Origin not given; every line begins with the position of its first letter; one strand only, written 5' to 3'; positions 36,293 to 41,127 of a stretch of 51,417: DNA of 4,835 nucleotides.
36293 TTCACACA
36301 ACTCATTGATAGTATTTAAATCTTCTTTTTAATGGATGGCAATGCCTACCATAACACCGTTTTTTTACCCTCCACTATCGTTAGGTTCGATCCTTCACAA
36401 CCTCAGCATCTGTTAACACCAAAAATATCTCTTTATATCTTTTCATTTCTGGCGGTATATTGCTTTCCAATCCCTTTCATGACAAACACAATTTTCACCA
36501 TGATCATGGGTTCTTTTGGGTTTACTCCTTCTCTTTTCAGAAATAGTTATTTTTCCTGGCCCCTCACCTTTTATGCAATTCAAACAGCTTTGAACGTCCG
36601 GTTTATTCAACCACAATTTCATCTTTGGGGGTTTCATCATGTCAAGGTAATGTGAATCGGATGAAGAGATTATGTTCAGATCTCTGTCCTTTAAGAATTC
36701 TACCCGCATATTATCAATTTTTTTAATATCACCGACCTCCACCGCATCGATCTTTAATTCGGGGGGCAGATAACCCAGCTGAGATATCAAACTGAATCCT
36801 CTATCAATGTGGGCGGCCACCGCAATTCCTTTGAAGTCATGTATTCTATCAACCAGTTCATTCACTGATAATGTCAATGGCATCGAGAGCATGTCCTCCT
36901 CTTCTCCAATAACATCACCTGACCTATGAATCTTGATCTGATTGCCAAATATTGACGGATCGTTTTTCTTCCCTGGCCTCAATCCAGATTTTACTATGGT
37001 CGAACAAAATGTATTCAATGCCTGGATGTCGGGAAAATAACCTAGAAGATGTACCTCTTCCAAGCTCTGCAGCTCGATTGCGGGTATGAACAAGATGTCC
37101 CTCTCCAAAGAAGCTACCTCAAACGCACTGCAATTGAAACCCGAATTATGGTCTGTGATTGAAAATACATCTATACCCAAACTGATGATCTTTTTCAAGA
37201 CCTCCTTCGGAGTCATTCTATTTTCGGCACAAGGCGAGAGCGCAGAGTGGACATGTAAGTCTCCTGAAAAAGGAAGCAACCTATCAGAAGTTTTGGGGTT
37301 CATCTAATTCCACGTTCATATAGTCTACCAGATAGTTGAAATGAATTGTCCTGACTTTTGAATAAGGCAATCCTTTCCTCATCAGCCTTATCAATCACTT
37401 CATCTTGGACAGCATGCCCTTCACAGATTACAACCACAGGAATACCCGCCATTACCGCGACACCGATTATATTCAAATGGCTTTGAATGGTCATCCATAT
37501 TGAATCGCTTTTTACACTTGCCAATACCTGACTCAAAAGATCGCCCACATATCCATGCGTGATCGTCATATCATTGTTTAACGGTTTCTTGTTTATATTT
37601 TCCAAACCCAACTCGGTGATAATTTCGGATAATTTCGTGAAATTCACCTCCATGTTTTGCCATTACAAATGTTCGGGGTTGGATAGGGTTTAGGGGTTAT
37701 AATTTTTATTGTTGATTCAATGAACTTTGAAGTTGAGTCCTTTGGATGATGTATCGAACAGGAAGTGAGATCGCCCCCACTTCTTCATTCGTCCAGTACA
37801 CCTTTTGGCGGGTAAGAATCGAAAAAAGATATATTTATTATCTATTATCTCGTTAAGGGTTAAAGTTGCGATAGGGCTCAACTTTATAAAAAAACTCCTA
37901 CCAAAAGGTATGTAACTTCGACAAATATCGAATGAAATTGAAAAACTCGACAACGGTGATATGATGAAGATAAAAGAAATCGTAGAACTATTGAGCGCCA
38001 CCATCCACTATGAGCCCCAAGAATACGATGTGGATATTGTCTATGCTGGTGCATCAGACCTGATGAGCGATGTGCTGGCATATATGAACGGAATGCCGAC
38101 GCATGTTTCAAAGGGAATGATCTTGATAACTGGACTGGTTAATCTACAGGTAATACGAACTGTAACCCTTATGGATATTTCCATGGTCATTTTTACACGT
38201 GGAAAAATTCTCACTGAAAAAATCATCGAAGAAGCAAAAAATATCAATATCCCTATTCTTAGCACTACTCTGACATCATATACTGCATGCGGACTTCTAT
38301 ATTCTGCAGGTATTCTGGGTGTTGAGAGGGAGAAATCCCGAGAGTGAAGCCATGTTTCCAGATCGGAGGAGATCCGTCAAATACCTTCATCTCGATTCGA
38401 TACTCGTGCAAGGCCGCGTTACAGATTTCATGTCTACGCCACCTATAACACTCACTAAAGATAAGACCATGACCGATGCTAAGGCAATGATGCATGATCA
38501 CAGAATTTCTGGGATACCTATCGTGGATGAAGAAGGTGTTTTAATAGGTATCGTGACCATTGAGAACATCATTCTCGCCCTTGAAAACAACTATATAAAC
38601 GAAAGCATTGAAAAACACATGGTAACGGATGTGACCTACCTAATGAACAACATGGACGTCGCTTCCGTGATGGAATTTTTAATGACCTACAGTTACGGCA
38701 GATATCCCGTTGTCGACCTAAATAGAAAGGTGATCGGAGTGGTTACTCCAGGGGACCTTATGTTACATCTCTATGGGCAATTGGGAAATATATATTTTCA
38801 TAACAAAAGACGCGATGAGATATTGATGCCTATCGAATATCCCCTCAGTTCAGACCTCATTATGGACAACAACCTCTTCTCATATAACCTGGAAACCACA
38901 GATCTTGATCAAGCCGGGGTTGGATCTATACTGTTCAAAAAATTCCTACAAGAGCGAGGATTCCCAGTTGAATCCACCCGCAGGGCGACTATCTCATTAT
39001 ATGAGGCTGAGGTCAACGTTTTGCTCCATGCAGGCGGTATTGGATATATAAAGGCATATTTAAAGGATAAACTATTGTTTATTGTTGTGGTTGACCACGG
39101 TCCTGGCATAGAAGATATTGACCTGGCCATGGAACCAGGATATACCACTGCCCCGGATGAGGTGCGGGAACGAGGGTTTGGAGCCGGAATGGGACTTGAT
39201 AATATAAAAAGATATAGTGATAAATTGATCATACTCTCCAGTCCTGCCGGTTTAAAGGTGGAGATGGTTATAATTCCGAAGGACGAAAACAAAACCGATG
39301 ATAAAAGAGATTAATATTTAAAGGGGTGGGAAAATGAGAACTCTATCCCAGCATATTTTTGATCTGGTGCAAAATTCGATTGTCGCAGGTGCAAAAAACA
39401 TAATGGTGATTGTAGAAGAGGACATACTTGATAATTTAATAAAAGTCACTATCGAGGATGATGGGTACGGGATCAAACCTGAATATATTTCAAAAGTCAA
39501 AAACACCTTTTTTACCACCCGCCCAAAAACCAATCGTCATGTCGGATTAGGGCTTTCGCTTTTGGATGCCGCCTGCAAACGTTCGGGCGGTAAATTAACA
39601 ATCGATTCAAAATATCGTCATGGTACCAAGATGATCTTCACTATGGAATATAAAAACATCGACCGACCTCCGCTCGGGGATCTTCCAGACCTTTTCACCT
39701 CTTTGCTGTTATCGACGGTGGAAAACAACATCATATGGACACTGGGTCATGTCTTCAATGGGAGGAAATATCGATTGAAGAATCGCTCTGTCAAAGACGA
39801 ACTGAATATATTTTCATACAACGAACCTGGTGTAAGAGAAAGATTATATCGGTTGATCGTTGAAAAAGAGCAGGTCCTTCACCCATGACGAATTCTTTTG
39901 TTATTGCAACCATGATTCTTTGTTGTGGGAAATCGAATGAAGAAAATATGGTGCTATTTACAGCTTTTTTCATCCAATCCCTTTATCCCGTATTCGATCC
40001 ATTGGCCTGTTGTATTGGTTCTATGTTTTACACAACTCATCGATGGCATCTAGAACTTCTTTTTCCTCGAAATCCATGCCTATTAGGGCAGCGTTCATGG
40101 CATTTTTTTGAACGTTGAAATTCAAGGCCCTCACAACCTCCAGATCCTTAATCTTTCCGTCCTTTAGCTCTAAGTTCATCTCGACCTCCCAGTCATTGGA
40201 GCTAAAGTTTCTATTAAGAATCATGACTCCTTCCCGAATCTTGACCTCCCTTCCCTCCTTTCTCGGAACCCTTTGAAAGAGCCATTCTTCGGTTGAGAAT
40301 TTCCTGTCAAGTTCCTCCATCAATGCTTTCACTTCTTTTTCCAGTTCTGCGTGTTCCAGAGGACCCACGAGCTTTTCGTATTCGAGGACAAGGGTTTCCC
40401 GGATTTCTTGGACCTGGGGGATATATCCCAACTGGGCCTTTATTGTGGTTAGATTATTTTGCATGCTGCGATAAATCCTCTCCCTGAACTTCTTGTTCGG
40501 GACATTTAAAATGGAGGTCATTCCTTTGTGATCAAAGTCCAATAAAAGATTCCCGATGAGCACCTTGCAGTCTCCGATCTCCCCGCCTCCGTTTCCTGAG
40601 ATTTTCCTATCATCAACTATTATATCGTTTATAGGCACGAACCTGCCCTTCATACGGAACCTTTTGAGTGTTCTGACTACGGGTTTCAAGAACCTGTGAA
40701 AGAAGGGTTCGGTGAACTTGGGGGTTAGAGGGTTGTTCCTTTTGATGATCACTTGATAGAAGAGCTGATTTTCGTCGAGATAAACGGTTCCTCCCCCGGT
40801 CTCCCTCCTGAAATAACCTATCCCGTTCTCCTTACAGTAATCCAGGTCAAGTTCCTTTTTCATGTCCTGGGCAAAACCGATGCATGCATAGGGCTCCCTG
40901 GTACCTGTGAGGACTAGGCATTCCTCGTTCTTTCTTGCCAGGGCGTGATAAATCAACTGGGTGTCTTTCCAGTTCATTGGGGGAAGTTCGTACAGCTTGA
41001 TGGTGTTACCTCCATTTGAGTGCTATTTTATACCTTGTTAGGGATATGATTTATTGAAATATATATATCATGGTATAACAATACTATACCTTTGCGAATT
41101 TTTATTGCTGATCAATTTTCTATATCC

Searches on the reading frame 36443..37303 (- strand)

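Call 5: search_protein_families(library=pfam, proteins=[window:36443-37303:-], max_evalue=0.001)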
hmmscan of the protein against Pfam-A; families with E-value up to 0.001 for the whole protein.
window:36443-37303:- (286 aa): 1 family
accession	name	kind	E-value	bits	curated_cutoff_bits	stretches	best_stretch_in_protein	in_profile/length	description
PF02811.25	PHP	-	6.6e-06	27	26.4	1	15-79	1-64/164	PHP domain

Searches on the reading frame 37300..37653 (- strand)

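Call 5: search_protein_families(library=pfam, proteins=[window:37300-37653:-], max_evalue=0.001)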
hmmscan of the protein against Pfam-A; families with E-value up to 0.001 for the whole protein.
window:37300-37653:- (117 aa): 2 families
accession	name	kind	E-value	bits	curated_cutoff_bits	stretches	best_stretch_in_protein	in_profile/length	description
PF07085.17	DRTGG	-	3.4e-05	24.1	25.2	1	41-111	32-102/105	DRTGG domain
PF02603.21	Hpr_kinase_N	-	5.1e-05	23.7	24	1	67-111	77-121/125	HPr Serine kinase N terminus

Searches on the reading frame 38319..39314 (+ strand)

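Call 6: search_protein_families(library=pfam, proteins=[window:38319-39314:+], max_evalue=0.001)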
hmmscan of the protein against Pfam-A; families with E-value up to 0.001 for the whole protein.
window:38319-39314:+ (331 aa): 3 families
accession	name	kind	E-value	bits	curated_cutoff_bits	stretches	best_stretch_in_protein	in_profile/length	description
PF00571.33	CBS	-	5.4e-24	84.7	24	2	34-89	1-56/57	CBS domain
PF13581.12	HATPase_c_2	-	1.4e-05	25.5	27.4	1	206-317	15-126/127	Histidine kinase-like ATPase domain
PF02518.31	HATPase_c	-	0.00016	22.5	26.4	1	232-301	15-85/111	Histidine kinase-, DNA gyrase B-, and HSP90-like ATPase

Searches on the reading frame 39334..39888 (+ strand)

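Call 6: search_protein_families(library=pfam, proteins=[window:39334-39888:+], max_evalue=0.001)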
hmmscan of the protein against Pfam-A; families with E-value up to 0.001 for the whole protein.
window:39334-39888:+ (184 aa): 2 families
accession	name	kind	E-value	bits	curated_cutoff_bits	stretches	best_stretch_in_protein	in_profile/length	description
PF02518.31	HATPase_c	-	1.3e-14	55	26.4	1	3-105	5-108/111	Histidine kinase-, DNA gyrase B-, and HSP90-like ATPase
PF13589.12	HATPase_c_3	-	1.1e-09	38.9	25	1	7-110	6-109/137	Histidine kinase-, DNA gyrase B-, and HSP90-like ATPase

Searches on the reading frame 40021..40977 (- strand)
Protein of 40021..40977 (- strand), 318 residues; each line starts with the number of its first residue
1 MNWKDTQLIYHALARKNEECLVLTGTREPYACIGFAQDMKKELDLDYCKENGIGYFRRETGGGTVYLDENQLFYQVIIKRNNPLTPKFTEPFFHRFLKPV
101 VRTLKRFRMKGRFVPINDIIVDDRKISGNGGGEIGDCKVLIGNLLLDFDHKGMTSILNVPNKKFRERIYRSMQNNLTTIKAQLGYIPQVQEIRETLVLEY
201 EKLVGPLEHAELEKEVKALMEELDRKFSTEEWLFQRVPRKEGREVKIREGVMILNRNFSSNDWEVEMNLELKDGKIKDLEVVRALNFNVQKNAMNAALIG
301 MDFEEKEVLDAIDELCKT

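Call 4: search_protein_families(library=pfam, proteins=[window:40021-40977:-], max_evalue=0.001)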
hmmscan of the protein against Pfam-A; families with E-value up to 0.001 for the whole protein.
window:40021-40977:- (318 aa): 1 family
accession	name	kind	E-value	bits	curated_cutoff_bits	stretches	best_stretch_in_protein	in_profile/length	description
PF21948.1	LplA-B_cat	-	4.8e-37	128.3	27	1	5-199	8-198/200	Lipoyl protein ligase A/B catalytic domain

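Call 9: search_protein_families(library=ncbifam, proteins=[window:40021-40977:-], max_evalue=0.001)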
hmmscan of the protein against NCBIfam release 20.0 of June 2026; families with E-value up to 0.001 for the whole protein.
window:40021-40977:- (318 aa): 4 families
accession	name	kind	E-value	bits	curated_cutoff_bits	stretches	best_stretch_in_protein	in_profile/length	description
TIGR00545.2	lipoyltrans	equivalog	1.3e-41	142.6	280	1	16-314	26-308/328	lipoate--protein ligase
NF053790.1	LplA_LipA_fuse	exception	2.5e-30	105.6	800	1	23-314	36-305/606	bifunctional lipoate--protein ligase/lipoyl synthase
NF053751.1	LplAB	exception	3.2e-19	69.2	550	1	27-238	139-348/348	lipoate-protein ligase LplAB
NF053750.1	LplA_large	exception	1.3e-17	64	480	1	30-236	42-248/248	lipoate-protein ligase large subunit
